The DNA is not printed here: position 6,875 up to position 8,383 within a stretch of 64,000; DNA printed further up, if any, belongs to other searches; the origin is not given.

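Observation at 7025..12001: Predicted modified-heptose (or related) nucleotide-sugar pathway with a fused HddC-GmhB enzyme and a sugar C-methyltransferase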

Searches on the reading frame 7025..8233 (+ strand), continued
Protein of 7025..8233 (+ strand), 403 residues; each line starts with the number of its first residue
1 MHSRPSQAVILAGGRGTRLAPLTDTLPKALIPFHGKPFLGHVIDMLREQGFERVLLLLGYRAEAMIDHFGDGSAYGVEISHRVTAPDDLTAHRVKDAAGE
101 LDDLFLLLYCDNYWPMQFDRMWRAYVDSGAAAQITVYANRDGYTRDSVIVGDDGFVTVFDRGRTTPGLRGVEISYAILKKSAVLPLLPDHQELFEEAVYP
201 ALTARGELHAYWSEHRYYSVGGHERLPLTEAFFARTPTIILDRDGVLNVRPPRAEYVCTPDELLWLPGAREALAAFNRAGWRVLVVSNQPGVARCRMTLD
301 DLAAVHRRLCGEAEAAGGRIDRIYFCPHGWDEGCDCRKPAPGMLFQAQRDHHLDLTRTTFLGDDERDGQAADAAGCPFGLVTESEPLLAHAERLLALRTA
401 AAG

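Call 25: find_encoding_contigs(protein=P0044, flank=10000, max_places=1)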
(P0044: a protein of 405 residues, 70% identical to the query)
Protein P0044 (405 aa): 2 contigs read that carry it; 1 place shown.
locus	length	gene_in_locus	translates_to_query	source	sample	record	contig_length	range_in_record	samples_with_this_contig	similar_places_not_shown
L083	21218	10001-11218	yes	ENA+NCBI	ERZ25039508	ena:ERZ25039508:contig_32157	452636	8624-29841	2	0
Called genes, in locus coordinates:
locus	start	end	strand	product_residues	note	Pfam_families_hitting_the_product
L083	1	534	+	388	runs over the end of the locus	PF14306:PUA_2, PF01747:ATP-sulfurylase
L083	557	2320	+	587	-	PF03600:CitMHS, PF02080:TrkA_C, PF03600:CitMHS (weak)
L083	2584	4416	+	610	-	PF13522:GATase_6, PF13537:GATase_7, PF01380:SIS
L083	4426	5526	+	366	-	PF02350:Epimerase_2, PF13579:Glyco_trans_4_4 (weak)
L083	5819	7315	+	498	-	PF00072:Response_reg, PF00158:Sigma54_activat, PF14532:Sigma54_activ_2, PF25601:AAA_lid_14, PF02954:HTH_8 (weak)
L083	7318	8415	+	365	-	PF00512:HisKA, PF02518:HATPase_c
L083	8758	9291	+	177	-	PF02357:NusG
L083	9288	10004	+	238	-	PF13580:SIS_2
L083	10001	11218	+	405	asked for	PF00483:NTP_transferase, PF12804:NTP_transf_3, PF00702:Hydrolase, PF08645:PNK3P (weak), PF13419:HAD_2 (faint), PF13242:Hydrolase_like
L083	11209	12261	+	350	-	PF01073:3Beta_HSD (weak), PF01370:Epimerase, PF04321:RmlD_sub_bind, PF16363:GDP_Man_Dehyd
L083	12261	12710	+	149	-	PF00908:dTDP_sugar_isom, PF14667:Polysacc_synt_C (weak)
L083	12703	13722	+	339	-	PF00288:GHMP_kinases_N, PF08544:GHMP_kinases_C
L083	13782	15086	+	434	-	PF01266:DAO, PF13450:NAD_binding_8 (weak)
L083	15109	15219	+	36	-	-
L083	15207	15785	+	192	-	PF05368:NmrA (weak), PF01073:3Beta_HSD, PF01370:Epimerase, PF13460:NAD_binding_10, PF16363:GDP_Man_Dehyd, PF07993:NAD_binding_4 (weak)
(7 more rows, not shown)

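Call 26: find_encoding_contigs(protein=P0110, flank=10000, max_places=1)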
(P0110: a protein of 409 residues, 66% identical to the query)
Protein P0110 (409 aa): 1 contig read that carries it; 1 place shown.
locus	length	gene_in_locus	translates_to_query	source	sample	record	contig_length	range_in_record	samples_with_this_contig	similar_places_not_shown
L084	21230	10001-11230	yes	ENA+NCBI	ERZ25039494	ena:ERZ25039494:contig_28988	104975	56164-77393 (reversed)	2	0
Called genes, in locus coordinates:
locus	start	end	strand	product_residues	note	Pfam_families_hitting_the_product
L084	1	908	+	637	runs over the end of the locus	PF09826:Beta_propel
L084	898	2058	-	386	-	PF01068:DNA_ligase_A_M, PF04679:DNA_ligase_A_C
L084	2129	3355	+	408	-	PF00109:ketoacyl-synt, PF02801:Ketoacyl-synt_C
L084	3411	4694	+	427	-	PF08421:Methyltransf_13, PF13489:Methyltransf_23, PF08484:Methyltransf_14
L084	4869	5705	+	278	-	-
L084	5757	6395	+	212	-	-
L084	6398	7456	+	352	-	PF01073:3Beta_HSD, PF01370:Epimerase, PF04321:RmlD_sub_bind, PF16363:GDP_Man_Dehyd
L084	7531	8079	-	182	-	PF00908:dTDP_sugar_isom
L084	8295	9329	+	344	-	PF04577:Glyco_transf_61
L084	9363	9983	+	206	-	PF13580:SIS_2, PF01380:SIS (faint)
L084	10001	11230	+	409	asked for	PF00483:NTP_transferase, PF12804:NTP_transf_3, PF08645:PNK3P, PF13419:HAD_2 (faint), PF13242:Hydrolase_like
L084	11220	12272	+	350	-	PF01073:3Beta_HSD (weak), PF01370:Epimerase, PF04321:RmlD_sub_bind, PF16363:GDP_Man_Dehyd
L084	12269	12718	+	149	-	PF00908:dTDP_sugar_isom, PF14667:Polysacc_synt_C (weak)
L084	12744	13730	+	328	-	PF00288:GHMP_kinases_N, PF08544:GHMP_kinases_C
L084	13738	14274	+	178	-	PF00908:dTDP_sugar_isom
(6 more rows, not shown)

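Call 47: search_dna_similar(query=window:7025-8233:+, collection=plasmids, mode=protein, max_evalue=1e-40, max_rows=25)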
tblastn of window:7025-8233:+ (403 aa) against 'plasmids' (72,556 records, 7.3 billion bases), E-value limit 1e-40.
Records with a match: 3; places in all: 3; records where one place covers at least 80% of the query: 3.
Best place of each record, by identity: <60% 3.
By first word of the organism name: Azospirillum 3.
By predicted mobility (MOB-suite, as given by PLSDB): mobilizable 2; non-mobilizable 1.
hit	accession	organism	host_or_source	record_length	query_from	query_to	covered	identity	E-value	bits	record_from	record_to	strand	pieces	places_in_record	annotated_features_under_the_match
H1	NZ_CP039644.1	Azospirillum sp. TSA2s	Soil,rice paddy soil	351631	7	376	92%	32.5%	2e-47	180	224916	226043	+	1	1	HAD-IIIA family hydrolase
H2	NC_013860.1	Azospirillum sp. B510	-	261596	7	375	92%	32.3%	2e-47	181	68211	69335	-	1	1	HAD-IIIA family hydrolase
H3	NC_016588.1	Azospirillum lipoferum 4B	-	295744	7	375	92%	32.2%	1e-44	172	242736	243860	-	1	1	HAD-IIIA family hydrolase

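Call 48: get_annotated_region(hit=H2, flank=9000)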
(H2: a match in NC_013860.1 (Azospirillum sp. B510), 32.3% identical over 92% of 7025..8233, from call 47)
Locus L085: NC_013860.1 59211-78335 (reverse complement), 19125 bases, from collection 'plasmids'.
description: Azospirillum sp. B510 plasmid pAB510f, complete sequence
organism: Azospirillum sp. B510 (NCBI taxid 137722)
taxonomy: Bacteria; Pseudomonadota; Alphaproteobacteria; Rhodospirillales; Azospirillaceae; Azospirillum; Azospirillum sp. B510
host: -; source: -; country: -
typing (MOB-suite, as given by PLSDB): mobilizable; replicon rep_cluster_1806; relaxase MOBP,MOBP
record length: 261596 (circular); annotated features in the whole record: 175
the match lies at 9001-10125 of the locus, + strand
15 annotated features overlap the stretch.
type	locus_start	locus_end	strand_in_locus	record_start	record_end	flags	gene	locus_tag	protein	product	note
CDS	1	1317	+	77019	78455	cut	-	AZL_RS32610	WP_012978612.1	cytochrome P450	-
CDS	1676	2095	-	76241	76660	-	-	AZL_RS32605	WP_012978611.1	type II toxin-antitoxin system VapC family toxin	-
CDS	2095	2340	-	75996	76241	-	-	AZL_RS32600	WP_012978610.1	plasmid stabilization protein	-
CDS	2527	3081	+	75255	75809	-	-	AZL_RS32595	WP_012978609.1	recombinase family protein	GO:0006310 - DNA recombination [Evidence IEA]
CDS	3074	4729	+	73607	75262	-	-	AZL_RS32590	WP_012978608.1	IS481-like element ISAzs36 family transposase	-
CDS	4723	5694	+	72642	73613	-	-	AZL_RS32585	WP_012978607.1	AAA family ATPase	-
CDS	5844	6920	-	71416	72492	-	-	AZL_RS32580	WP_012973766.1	IS5-like element ISAzs10 family transposase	-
CDS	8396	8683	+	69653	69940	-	-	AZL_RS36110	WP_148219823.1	hypothetical protein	-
CDS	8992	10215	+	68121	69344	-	-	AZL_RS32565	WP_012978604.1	HAD-IIIA family hydrolase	-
CDS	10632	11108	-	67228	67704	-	-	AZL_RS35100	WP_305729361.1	sulfite exporter TauE/SafE family protein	-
CDS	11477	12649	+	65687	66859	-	-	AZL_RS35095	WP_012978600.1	IS110 family transposase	-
CDS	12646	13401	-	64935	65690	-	istB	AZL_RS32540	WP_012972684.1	IS21-like element ISAzs2 family helper ATPase IstB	-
CDS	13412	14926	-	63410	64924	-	istA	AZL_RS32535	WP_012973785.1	IS21-like element ISAzs2 family transposase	-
CDS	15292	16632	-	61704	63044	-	-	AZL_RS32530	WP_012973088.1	IS1380-like element ISAzs3 family transposase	-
CDS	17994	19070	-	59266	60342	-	-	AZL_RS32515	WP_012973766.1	IS5-like element ISAzs10 family transposase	-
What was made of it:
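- Tried and rejected: Plasmid collection (calls 47, 48).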
